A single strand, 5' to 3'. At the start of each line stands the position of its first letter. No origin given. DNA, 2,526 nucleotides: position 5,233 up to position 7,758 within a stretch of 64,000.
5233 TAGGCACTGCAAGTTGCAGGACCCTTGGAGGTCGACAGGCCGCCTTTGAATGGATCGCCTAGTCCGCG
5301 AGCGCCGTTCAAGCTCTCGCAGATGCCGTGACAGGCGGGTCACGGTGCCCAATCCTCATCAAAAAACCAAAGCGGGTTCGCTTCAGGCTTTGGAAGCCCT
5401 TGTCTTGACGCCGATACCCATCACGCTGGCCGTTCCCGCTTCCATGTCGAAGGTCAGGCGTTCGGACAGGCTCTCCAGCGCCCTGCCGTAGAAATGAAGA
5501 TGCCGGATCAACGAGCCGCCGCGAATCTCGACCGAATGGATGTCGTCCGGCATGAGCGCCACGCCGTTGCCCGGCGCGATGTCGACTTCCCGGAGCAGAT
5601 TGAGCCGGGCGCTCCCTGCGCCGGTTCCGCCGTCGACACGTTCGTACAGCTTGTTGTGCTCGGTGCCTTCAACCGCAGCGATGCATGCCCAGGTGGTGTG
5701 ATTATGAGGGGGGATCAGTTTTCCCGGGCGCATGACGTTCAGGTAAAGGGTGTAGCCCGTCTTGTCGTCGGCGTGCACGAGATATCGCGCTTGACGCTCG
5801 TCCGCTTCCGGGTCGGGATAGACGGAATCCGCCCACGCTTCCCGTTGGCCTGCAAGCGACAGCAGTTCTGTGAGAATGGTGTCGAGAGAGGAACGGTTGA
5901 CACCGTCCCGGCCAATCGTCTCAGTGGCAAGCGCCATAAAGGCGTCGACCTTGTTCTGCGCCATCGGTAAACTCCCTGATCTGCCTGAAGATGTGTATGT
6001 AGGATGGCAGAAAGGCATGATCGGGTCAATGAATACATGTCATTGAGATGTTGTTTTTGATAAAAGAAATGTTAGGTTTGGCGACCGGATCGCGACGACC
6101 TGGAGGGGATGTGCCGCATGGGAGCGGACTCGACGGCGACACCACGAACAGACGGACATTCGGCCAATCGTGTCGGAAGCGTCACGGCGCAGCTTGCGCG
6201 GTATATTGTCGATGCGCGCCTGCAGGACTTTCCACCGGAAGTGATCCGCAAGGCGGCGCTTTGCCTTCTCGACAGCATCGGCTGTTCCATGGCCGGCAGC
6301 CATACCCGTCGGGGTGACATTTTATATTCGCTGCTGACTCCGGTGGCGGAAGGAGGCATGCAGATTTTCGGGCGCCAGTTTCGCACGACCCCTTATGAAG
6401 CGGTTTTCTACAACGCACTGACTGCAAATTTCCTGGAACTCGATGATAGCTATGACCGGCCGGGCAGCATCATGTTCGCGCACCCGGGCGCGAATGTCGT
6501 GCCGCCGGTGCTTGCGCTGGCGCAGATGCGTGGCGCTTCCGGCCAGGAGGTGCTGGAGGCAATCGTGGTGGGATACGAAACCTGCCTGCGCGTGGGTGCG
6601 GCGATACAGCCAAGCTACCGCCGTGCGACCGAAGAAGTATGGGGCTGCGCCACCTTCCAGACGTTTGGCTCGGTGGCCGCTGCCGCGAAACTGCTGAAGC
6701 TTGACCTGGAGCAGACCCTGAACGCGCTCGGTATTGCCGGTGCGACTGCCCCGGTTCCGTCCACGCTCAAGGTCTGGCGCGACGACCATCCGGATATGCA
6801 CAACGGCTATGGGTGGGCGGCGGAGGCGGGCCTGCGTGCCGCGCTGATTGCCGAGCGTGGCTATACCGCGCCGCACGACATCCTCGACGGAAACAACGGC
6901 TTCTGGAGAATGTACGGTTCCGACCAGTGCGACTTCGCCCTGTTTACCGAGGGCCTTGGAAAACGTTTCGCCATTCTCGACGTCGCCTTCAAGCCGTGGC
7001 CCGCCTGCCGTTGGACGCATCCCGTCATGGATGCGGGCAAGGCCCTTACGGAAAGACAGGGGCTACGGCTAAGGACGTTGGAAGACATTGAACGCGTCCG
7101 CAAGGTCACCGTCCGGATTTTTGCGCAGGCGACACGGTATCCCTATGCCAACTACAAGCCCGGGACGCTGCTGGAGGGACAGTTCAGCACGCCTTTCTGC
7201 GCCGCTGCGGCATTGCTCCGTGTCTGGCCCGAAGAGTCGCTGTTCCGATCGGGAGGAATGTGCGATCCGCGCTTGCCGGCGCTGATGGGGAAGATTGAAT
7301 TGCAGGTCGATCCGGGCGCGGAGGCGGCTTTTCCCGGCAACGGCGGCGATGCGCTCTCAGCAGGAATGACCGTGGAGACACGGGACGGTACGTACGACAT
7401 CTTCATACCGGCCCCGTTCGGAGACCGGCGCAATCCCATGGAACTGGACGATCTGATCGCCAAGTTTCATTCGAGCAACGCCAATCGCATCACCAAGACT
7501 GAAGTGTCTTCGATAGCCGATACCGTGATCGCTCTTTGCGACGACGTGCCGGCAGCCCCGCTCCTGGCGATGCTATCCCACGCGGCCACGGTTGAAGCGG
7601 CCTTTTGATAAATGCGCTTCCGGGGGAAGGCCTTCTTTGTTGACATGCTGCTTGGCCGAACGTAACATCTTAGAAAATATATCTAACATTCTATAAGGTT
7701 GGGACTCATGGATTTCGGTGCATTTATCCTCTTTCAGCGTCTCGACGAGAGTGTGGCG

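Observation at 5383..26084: About 20 kb block of family-level-only enzymes that looks like one regulon of unknown substrate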

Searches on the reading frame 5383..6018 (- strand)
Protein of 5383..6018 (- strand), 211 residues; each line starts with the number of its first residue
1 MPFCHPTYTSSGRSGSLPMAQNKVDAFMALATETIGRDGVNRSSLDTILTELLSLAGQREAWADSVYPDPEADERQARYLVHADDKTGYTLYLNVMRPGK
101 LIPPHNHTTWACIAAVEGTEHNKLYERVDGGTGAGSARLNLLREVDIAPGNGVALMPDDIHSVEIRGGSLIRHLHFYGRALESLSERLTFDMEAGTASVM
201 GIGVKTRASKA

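Call 3: search_protein_families(library=pfam, proteins=[window:5383-6018:-])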
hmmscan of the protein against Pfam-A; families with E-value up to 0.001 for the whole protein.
window:5383-6018:- (211 aa): 0 families

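Call 5: search_protein_families(library=ncbifam, proteins=[window:5383-6018:-], max_evalue=0.00001)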
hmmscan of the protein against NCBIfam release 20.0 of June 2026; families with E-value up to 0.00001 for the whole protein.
window:5383-6018:- (211 aa): 0 families

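Call 8: search_protein_families(library=pfam, proteins=[window:5383-6018:-], max_evalue=1)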
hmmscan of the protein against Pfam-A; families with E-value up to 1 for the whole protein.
window:5383-6018:- (211 aa): 0 families

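Call 11: search_solved_structures(query=window:5386-5964:-, max_evalue=10, show_alignments=2)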
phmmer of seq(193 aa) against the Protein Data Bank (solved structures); distinct sequences matched with E-value up to 10: 7.
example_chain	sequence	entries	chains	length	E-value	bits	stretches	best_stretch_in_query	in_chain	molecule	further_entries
8vni_A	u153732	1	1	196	8.5e-64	218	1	6-189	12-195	Mercaptosuccinate dioxygenase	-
4wvz_A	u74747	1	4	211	8.7e-09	38.7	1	40-166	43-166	3-mercaptopropionate dioxygenase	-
3uss_A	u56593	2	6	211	8.9e-09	38.6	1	40-166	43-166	Putative uncharacterized protein | 3-mercaptopropionate dioxygenase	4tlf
6xb9_A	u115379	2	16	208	5.5e-08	36.1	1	29-145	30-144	Cysteine dioxygenase type I protein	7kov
4qma_A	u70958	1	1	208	1.1e-06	31.8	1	35-164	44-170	Cysteine dioxygenase type I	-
7chi_A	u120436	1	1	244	1.7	11.7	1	70-111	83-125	Plant cysteine oxidase 5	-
6sbp_A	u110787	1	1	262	1.9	11.5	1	70-111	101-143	Plant cysteine oxidase 5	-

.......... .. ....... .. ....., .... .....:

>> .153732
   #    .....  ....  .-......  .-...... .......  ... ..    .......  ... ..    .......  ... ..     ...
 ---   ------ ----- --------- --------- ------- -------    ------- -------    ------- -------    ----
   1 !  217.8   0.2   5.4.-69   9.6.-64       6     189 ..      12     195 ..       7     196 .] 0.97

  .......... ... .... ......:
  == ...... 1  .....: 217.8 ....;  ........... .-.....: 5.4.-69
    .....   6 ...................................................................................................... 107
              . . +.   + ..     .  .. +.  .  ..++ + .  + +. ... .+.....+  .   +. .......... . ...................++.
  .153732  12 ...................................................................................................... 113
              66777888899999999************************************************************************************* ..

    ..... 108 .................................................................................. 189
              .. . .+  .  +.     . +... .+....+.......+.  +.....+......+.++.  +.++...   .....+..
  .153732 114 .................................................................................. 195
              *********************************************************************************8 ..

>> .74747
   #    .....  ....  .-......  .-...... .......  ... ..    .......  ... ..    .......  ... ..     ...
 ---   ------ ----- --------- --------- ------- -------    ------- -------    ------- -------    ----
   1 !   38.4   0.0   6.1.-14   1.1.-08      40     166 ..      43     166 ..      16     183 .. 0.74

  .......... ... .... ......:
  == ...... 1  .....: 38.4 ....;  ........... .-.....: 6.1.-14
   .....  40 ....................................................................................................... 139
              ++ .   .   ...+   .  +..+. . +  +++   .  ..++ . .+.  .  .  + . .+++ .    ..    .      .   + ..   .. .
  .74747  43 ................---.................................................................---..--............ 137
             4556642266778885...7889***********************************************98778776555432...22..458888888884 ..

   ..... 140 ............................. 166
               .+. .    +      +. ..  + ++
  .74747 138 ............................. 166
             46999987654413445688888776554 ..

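Call 109: search_protein_representatives(protein=window:5383-5961:-)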
Query: 192 residues. Proteins with E-value up to 0.001 (for the whole library): 858; up to 1e-10: 317; up to 1e-30: 40. The best 150 are listed.
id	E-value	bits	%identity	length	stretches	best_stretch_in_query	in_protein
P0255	1.2e-55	204.6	52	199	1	6-190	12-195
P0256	3.1e-54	199.9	54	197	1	20-190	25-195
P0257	8.0e-54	198.6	56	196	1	22-188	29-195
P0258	1.2e-49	185.0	51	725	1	14-189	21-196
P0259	2.3e-45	171.0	46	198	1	14-179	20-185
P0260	5.9e-44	166.4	48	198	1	9-188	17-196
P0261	2.0e-43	164.7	46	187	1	14-181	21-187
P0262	9.3e-43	162.5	43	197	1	6-187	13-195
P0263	1.7e-41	158.4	66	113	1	77-188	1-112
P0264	1.9e-41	158.3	49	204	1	11-186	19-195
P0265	2.3e-41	158.0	46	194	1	17-178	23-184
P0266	2.6e-41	157.8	42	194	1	16-185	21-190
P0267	7.3e-41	156.3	54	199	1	14-149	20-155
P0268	1.5e-40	155.3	49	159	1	35-188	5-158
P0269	8.1e-39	149.6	45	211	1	6-178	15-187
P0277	4.5e-35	137.5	41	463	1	12-183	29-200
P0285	3.8e-32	127.9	45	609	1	20-176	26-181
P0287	5.9e-32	127.3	46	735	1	20-179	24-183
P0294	8.9e-31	123.4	44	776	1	16-176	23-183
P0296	1.4e-30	122.8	33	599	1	5-184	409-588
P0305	1.9e-28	115.8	36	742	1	7-177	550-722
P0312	1.8e-27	112.7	34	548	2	54-181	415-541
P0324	9.1e-26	107.1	41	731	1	16-179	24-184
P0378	9.7e-21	90.7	38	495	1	14-179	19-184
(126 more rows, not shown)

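Call 110: search_protein_families(library=pfam, proteins=[P0258, P0287, P0294, P0324, P0285, P0296, P0305, P0312, P0277, P0378], max_evalue=0.0001)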
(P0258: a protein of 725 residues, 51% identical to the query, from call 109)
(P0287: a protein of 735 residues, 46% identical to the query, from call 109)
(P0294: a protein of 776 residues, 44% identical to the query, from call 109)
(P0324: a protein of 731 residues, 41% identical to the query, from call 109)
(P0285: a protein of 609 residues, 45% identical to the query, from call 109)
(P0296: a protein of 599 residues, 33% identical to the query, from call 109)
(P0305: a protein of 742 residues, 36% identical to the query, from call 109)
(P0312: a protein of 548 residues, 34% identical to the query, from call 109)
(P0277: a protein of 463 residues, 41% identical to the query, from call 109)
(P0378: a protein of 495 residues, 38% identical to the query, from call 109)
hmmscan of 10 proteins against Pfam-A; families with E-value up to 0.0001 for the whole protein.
P0258 (725 aa): 1 family
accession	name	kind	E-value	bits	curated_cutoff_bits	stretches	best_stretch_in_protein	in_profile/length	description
PF00581.25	Rhodanese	-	1e-33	116.3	22.2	3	327-421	1-100/102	Rhodanese-like domain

P0287 (735 aa): 1 family
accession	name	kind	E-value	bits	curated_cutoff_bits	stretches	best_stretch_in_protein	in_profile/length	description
PF00581.25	Rhodanese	-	5.1e-49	165.4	22.2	4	466-546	4-92/102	Rhodanese-like domain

P0294 (776 aa): 1 family
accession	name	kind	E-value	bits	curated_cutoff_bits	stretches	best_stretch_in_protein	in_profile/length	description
PF04389.22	Peptidase_M28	-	1.3e-20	74.4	21.3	1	427-626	4-182/193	Peptidase family M28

P0324 (731 aa): 1 family
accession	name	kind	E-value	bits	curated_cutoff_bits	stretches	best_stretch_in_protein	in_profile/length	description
PF00581.25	Rhodanese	-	9e-44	148.5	22.2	4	328-420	2-100/102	Rhodanese-like domain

P0285 (609 aa): 1 family
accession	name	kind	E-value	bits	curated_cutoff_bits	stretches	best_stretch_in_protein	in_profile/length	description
PF00581.25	Rhodanese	-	1.9e-28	99.3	22.2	3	212-295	13-101/102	Rhodanese-like domain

P0296 (599 aa): 1 family
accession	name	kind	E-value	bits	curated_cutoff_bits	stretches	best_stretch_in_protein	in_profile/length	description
PF00155.27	Aminotran_1_2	-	3.8e-35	122.2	19.7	1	44-378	19-359/361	Aminotransferase class I and II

P0305 (742 aa): 1 family
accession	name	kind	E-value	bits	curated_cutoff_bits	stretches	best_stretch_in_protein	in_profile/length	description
PF00581.25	Rhodanese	-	1.3e-44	151.2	22.2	4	11-103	2-101/102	Rhodanese-like domain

P0312 (548 aa): 1 family
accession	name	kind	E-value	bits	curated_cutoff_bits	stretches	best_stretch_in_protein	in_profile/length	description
PF07883.17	Cupin_2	-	3.6e-06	27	27.2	0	436-461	3-28/70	Cupin domain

P0277 (463 aa): 3 families
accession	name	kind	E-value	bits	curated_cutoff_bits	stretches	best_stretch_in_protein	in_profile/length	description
PF00561.26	Abhydrolase_1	-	7.3e-18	65.6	25.8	1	238-446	2-243/245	alpha/beta hydrolase fold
PF12697.13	Abhydrolase_6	-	1.1e-11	46.3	26.3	1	239-451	1-214/217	Alpha/beta hydrolase family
PF00975.26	Thioesterase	-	1.3e-05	26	26.4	0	239-313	3-86/226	Thioesterase domain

P0378 (495 aa): 1 family
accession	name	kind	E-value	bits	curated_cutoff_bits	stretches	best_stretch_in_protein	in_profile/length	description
PF00581.25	Rhodanese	-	2.2e-08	34.9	22.2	1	199-300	2-101/102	Rhodanese-like domain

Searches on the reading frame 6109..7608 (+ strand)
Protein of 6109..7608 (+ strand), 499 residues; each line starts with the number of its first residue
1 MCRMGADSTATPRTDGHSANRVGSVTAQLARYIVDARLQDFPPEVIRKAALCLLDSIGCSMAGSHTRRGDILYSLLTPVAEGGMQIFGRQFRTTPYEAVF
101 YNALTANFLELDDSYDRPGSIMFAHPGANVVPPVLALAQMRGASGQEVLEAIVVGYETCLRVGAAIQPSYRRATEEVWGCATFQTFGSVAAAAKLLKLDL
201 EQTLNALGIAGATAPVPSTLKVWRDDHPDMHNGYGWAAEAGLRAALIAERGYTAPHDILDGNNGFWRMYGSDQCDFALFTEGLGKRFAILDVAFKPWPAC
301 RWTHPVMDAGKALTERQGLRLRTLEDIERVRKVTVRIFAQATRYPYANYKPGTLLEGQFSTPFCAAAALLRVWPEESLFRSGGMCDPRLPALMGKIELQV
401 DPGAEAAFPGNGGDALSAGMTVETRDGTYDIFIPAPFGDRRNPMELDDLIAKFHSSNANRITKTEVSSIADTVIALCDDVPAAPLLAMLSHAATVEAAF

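Call 3: search_protein_families(library=pfam, proteins=[window:6109-7608:+])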
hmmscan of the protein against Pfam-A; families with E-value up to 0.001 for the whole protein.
window:6109-7608:+ (499 aa): 2 families
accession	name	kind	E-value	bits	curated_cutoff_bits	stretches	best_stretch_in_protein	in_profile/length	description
PF03972.19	MmgE_PrpD_N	-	5.9e-58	196.4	32.1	1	28-272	2-238/244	MmgE/PrpD N-terminal domain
PF19305.4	MmgE_PrpD_C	-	5.4e-25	88.6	32.1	1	297-472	1-169/173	MmgE/PrpD C-terminal domain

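Call 5: search_protein_families(library=ncbifam, proteins=[window:6109-7608:+], max_evalue=0.00001)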
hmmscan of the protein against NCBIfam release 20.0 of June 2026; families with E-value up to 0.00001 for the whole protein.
window:6109-7608:+ (499 aa): 3 families
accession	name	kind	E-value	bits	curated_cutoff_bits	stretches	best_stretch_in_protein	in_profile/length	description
NF042438.1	PrpD_hiGCgrampos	equivalog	5e-11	41.9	950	1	75-328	71-312/499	2-methylcitrate dehydratase PrpD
NF006943.0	PRK09425.1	equivalog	1.1e-08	34.3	575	1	21-472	11-459/480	bifunctional 2-methylcitrate dehydratase/aconitate hydratase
TIGR02330.1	prpD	equivalog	9.3e-06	24.6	458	0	27-471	5-446/468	2-methylcitrate dehydratase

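Call 12: search_solved_structures(query=window:6109-7608:+, max_evalue=0.001)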
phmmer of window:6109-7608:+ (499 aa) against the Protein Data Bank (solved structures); distinct sequences matched with E-value up to 0.001: 12.
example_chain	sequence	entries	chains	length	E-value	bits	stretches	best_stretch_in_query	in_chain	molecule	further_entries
2hp0_A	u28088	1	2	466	4.8e-28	101.4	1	25-455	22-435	IDS-epimerase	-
2hp3_A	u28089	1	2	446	8.3e-28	100.7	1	26-455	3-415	IDS-epimerase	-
7br9_A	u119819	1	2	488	1.5e-23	86.6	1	24-490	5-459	Cis-aconitate decarboxylase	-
6r6t_A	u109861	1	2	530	2.2e-23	86.1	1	24-490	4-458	Cis-aconitate decarboxylase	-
12vt_A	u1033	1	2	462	9e-19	70.9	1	24-476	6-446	Cis-aconitate decarboxylase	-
7bra_A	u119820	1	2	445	1.3e-18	70.4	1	26-369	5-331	Bacillus subtilis IRG1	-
12vw_A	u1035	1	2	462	1.3e-18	70.3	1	24-476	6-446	Cis-aconitate decarboxylase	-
12ux_A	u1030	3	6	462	1.8e-18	69.8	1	24-476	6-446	Cis-aconitate decarboxylase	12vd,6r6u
12vq_A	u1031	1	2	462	1.7e-17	66.7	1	24-476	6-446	Cis-aconitate decarboxylase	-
7e9d_A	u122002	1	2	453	2.1e-17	66.4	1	26-369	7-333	IRG1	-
1szq_A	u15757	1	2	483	4.7e-10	42.1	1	48-461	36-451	2-methylcitrate dehydratase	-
5mvi_E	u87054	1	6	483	1.9e-08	36.8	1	48-471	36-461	2-methylcitrate dehydratase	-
